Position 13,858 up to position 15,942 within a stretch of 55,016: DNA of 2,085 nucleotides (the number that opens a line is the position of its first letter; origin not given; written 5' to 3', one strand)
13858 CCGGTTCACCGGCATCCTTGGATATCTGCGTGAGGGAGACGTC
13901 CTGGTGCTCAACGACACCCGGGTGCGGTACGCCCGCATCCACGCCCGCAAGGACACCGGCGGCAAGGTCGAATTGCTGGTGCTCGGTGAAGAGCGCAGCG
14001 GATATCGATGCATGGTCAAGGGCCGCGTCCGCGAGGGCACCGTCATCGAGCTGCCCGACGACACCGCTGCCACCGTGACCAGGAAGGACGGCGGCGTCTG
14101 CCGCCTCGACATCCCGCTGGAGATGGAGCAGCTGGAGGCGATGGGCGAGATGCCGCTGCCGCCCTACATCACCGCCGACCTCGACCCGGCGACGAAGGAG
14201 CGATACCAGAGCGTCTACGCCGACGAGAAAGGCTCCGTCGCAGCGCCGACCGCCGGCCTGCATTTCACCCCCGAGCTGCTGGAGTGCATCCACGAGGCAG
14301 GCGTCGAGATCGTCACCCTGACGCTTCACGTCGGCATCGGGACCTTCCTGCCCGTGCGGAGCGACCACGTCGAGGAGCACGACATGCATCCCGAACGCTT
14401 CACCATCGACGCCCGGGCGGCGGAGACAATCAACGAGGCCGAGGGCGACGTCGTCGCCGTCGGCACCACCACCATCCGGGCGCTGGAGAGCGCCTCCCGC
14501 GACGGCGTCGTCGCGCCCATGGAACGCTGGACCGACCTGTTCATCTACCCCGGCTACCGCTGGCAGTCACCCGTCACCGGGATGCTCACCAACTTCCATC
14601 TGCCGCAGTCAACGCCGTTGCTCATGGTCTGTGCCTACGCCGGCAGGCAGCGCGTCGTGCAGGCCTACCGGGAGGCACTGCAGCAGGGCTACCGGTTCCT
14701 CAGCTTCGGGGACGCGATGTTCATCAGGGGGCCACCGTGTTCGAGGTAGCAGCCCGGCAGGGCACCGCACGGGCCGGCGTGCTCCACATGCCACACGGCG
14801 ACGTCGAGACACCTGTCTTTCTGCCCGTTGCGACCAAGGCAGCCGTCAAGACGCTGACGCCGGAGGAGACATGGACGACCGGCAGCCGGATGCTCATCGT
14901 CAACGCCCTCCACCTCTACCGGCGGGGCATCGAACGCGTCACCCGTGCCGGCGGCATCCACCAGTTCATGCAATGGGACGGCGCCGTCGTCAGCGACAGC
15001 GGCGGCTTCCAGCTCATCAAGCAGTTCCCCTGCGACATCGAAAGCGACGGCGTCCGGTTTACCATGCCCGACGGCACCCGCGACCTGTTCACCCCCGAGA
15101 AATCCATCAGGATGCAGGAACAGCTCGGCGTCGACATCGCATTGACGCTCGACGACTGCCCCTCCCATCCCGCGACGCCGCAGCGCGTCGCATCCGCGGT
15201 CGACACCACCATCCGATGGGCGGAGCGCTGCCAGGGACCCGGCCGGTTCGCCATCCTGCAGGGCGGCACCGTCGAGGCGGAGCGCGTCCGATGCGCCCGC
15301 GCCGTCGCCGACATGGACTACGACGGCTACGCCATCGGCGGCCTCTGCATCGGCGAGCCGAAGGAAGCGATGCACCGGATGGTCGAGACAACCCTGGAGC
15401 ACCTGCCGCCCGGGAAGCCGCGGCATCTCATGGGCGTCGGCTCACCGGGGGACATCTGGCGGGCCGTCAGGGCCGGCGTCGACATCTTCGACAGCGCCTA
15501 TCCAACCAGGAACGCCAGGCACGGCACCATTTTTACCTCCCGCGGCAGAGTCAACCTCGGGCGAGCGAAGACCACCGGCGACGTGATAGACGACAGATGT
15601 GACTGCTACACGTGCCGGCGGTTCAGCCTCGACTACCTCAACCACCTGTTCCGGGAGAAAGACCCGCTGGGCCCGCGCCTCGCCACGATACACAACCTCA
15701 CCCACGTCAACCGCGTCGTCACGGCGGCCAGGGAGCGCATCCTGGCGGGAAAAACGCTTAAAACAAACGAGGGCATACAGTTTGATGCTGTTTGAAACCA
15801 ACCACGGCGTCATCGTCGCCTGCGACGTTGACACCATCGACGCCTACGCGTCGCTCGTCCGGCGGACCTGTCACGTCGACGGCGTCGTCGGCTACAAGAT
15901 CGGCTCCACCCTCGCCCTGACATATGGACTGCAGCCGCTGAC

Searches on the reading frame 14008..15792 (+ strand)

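Call 36: search_protein_families(library=pfam, proteins=[window:14008-15792:+], max_evalue=0.001)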
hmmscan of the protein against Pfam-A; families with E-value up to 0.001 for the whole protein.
window:14008-15792:+ (595 aa): 1 family
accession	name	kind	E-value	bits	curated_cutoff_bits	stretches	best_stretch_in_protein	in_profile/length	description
PF01702.25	TGT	-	1.3e-118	396.6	26.3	1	254-584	3-345/357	Queuine tRNA-ribosyltransferase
